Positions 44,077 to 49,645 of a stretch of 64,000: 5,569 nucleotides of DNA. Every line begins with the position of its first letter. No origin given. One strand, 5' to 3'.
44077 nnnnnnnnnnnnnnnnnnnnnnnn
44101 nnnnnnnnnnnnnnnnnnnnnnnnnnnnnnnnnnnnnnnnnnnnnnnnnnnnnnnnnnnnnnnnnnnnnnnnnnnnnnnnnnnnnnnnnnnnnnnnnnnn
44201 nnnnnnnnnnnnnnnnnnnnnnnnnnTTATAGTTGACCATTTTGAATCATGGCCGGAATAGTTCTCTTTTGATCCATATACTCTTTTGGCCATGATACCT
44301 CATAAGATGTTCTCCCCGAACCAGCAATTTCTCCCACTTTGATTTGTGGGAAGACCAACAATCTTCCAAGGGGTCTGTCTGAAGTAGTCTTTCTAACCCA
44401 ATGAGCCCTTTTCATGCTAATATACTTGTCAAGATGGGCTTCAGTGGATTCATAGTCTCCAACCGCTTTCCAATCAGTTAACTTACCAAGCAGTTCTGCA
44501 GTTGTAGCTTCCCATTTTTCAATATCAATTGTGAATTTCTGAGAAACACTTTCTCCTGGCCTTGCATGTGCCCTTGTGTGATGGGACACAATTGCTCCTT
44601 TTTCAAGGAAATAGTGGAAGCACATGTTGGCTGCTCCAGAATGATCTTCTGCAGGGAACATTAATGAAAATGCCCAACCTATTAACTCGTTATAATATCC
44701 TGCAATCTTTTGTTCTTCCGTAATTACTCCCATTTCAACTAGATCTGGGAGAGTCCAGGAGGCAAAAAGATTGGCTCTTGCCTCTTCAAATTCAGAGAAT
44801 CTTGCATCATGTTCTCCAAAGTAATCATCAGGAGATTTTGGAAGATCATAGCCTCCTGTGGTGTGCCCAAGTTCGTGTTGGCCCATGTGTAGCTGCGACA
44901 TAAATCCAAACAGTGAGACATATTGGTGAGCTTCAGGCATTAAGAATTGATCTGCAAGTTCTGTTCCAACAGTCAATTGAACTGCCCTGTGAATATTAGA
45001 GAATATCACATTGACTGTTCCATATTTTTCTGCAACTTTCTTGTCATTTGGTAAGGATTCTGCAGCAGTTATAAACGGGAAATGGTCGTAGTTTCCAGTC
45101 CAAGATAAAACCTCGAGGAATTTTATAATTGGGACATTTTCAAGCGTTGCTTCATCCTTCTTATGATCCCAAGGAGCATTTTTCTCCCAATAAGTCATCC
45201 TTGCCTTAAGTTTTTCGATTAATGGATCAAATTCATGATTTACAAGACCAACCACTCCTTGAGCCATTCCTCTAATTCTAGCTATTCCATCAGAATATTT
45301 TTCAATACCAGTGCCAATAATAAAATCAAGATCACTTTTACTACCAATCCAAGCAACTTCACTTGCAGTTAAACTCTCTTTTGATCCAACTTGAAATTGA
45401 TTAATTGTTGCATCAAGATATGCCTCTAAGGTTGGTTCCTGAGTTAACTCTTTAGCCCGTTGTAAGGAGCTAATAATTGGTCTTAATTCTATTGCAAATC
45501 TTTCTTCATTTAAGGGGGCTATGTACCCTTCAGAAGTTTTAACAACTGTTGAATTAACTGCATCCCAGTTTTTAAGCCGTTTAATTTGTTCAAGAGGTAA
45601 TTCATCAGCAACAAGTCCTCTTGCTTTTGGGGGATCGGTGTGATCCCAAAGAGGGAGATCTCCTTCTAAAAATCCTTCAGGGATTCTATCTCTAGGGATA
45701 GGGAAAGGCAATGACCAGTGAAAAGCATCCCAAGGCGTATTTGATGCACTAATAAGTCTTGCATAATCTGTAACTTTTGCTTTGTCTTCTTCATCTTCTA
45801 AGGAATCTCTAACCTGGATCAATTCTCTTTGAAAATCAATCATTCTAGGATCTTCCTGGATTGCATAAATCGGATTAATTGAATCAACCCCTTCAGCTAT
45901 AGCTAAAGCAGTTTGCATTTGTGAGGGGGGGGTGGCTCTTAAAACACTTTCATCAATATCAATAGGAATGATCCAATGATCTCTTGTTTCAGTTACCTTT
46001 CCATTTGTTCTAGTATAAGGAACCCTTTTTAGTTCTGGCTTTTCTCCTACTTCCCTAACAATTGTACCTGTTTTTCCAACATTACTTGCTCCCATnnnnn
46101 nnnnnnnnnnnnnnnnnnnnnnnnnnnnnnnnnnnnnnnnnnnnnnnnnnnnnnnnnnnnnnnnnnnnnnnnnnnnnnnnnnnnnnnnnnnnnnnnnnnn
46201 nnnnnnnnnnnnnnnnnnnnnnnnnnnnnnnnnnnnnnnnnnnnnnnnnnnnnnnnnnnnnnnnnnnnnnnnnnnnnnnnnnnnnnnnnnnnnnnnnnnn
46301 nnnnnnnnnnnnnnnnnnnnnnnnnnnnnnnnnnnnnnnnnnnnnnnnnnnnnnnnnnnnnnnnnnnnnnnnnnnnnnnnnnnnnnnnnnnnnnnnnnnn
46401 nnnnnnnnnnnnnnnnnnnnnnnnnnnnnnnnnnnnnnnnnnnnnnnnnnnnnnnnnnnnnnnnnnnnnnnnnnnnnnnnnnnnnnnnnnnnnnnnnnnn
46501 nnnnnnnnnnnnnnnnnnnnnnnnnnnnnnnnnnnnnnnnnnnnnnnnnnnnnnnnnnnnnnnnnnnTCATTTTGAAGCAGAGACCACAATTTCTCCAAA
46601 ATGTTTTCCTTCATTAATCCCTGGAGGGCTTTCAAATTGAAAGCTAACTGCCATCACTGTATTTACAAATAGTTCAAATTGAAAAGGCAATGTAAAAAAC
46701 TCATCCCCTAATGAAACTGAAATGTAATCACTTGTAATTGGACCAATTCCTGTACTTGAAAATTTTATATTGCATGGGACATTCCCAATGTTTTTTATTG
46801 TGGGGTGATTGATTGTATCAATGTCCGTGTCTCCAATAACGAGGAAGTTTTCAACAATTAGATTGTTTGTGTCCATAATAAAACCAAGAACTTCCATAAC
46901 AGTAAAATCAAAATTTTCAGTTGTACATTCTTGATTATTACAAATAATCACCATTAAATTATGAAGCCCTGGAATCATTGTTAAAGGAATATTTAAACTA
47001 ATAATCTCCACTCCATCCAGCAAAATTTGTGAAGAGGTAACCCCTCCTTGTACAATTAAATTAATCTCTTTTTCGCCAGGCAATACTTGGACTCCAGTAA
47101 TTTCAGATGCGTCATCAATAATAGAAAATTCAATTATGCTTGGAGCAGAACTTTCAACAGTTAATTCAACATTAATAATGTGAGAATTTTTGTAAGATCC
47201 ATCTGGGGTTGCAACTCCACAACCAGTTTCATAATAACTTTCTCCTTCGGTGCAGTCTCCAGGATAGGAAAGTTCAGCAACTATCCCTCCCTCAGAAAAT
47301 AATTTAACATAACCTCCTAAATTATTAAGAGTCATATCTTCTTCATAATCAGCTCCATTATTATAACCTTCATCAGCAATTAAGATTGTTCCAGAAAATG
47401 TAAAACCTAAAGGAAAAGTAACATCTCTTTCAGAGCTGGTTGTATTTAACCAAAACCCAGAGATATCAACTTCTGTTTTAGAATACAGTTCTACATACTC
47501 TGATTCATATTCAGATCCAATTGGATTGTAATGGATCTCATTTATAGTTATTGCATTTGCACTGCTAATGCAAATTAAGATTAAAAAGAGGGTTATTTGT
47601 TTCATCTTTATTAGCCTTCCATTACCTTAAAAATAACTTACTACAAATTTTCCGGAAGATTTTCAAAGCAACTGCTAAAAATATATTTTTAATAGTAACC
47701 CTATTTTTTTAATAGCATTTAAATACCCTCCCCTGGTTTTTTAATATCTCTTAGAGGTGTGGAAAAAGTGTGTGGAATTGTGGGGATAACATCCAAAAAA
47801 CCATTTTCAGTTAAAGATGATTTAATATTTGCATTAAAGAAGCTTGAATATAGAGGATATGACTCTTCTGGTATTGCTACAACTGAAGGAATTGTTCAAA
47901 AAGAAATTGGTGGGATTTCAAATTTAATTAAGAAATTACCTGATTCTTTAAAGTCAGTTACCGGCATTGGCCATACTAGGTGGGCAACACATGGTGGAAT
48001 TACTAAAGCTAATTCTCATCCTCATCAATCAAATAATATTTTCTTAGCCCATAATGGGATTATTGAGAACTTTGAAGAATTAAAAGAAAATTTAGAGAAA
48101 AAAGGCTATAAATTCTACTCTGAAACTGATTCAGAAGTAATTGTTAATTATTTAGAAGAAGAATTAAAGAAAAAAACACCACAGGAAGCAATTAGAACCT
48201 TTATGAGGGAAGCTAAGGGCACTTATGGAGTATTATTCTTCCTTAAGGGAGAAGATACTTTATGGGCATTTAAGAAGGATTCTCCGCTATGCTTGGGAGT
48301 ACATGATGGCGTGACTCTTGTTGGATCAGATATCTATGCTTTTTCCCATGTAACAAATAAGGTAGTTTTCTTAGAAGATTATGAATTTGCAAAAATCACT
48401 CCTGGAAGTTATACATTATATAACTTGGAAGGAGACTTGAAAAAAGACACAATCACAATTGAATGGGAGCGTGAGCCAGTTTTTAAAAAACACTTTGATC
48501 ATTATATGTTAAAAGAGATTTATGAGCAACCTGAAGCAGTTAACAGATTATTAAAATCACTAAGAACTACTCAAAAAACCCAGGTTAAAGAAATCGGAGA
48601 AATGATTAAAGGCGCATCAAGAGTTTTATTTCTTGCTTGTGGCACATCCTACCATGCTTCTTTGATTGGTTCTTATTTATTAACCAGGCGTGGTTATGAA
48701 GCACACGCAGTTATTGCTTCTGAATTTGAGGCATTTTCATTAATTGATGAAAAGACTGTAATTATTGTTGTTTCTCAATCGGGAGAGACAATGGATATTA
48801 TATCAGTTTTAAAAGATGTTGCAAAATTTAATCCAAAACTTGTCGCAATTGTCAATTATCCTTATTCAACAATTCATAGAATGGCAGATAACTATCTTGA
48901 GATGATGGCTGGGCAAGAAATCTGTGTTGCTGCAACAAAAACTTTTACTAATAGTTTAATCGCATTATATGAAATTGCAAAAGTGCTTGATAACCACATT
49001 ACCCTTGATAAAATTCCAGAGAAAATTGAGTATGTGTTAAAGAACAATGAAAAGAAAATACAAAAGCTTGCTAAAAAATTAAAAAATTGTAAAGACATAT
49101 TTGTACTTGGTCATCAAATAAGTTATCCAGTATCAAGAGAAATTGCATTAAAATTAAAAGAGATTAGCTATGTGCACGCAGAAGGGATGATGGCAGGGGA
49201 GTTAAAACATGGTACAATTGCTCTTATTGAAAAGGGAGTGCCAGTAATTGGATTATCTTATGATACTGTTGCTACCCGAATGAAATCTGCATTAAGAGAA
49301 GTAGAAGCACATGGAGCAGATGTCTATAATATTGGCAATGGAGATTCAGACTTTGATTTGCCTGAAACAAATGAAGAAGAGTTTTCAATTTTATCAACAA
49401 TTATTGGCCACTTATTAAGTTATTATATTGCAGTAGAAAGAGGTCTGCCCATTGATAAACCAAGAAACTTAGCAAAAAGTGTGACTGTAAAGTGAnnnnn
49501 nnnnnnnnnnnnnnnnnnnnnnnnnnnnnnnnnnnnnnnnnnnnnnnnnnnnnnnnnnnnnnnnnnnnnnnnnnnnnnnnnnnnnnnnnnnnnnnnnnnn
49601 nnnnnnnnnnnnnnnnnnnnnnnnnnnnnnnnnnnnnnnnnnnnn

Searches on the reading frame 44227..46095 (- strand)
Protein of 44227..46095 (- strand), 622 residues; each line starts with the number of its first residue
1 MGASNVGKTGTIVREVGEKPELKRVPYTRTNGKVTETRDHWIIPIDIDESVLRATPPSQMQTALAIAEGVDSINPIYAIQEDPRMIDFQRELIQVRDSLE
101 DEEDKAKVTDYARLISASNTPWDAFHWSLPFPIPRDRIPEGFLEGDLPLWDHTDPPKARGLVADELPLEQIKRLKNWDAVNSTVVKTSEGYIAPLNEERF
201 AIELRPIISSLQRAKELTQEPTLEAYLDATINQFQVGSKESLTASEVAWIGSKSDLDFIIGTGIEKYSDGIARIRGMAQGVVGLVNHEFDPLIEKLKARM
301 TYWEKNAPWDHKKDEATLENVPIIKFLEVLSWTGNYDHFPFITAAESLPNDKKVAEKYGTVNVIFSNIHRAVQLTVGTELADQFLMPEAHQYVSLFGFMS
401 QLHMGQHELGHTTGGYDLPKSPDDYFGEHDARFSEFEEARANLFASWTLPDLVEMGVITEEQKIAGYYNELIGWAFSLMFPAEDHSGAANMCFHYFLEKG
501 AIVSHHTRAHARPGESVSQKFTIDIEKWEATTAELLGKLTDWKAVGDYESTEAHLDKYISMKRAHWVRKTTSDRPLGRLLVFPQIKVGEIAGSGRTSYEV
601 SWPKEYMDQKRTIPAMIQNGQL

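Call 13: search_protein_families(library=ncbifam, proteins=[window:44227-46095:-], max_evalue=0.00001)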
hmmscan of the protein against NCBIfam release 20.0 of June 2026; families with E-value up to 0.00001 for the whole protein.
window:44227-46095:- (622 aa): 0 families

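Call 64: search_protein_families(library=pfam, proteins=[window:44227-46092:-], max_evalue=0.001)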
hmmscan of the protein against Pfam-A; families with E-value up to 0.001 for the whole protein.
window:44227-46092:- (621 aa): 1 family
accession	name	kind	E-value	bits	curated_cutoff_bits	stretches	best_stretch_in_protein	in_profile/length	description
PF03571.21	Peptidase_M49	-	1.5e-14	53.8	21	1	194-413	96-306/548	Peptidase family M49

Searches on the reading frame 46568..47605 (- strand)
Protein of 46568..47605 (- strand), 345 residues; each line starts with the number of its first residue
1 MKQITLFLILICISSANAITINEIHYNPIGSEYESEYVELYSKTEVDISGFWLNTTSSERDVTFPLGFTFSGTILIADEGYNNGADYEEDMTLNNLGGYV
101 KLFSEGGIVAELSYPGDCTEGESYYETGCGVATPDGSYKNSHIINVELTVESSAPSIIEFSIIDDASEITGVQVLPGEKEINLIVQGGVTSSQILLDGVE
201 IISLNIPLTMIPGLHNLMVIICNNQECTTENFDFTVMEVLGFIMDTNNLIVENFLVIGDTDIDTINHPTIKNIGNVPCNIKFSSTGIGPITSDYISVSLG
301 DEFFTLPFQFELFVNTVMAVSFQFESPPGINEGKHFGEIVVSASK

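Call 13: search_protein_families(library=ncbifam, proteins=[window:46568-47605:-], max_evalue=0.00001)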
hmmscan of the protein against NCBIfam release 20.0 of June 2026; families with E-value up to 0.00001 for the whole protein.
window:46568-47605:- (345 aa): 0 families

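Call 64: search_protein_families(library=pfam, proteins=[window:46568-47602:-], max_evalue=0.001)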
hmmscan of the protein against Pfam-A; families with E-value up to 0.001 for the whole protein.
window:46568-47602:- (344 aa): 1 family
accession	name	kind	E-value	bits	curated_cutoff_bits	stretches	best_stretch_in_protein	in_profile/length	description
PF00932.25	LTD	-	2.8e-06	28.1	34.3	1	13-113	3-107/109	Lamin Tail Domain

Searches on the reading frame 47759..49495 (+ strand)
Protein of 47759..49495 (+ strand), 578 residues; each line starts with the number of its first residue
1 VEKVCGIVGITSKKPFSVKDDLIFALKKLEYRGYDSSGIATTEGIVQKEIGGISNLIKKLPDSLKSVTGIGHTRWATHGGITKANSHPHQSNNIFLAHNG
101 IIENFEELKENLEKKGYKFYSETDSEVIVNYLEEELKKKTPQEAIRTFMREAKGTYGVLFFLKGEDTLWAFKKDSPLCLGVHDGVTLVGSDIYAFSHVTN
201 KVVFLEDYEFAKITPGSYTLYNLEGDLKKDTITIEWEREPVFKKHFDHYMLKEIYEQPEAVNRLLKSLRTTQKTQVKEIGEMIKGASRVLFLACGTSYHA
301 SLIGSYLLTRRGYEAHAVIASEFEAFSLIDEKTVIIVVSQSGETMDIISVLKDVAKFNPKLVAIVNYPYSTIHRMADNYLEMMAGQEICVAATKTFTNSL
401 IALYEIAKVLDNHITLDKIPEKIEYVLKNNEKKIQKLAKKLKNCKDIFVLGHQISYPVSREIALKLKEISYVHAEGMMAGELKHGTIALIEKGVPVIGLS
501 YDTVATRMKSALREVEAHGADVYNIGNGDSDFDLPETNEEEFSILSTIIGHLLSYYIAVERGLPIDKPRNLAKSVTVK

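Call 13: search_protein_families(library=ncbifam, proteins=[window:47759-49495:+], max_evalue=0.00001)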
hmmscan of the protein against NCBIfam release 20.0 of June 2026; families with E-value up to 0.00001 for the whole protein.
window:47759-49495:+ (578 aa): 17 families
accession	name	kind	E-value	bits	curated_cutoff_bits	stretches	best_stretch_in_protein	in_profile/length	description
NF001484.0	PRK00331.1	subfamily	5.3e-174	579.9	381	1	4-577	1-600/601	isomerizing glutamine--fructose-6-phosphate transaminase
TIGR01135.1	glmS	equivalog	2.1e-172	574.8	418.05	1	5-577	1-606/607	glutamine--fructose-6-phosphate transaminase (isomerizing)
NF046059.1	NagB_SO3506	equivalog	5e-40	137.8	430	1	250-573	4-325/330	glucosamine-6-phosphate deaminase NagB-II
NF041128.1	glucosaP_deam_GlmD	equivalog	3.2e-29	102.2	580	1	251-575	4-321/323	glucosamine-6-phosphate deaminase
TIGR01134.1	purF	equivalog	2.9e-27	96.1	350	1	5-201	1-204/432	amidophosphoribosyltransferase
TIGR01536.1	asn_synth_AEB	equivalog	1.2e-13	50.9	267.1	1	5-214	1-185/517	asparagine synthase (glutamine-hydrolyzing)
TIGR03127.2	RuMP_HxlB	equivalog_domain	1.3e-12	48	160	1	262-388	6-129/178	6-phospho-3-hexuloisomerase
NF041755.1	RuMP_HxlAB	equivalog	2.1e-11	43.4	500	1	260-387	220-344/391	bifunctional 3-hexulose-6-phosphate synthase/6-phospho-3-hexuloisomerase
NF008481.0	PRK11382.1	equivalog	2.5e-10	40.1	430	1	279-504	36-270/340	fructoselysine 6-phosphate deglycase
TIGR03104.1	trio_amidotrans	equivalog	3.1e-08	32.3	570.1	1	70-130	45-106/589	N-acetylglutaminylglutamine amidotransferase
TIGR00393.1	kpsF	subfamily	4.1e-08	33.2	203.7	1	327-400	43-116/268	KpsF/GutQ family sugar-phosphate isomerase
NF006949.0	PRK09431.1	equivalog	6.6e-08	31.5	499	1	70-135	46-110/554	asparagine synthase B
NF006425.0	PRK08674.1-5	equivalog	8e-08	31.6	471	1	248-364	17-127/358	bifunctional phosphoglucose/phosphomannose isomerase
NF008458.0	PRK11337.1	equivalog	2e-07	30.3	378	1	326-381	183-238/293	MurR/RpiR family transcriptional regulator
TIGR03442.1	TIGR03442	equivalog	4.4e-07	29.5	218.65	1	59-148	75-174/251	ergothioneine biosynthesis protein EgtC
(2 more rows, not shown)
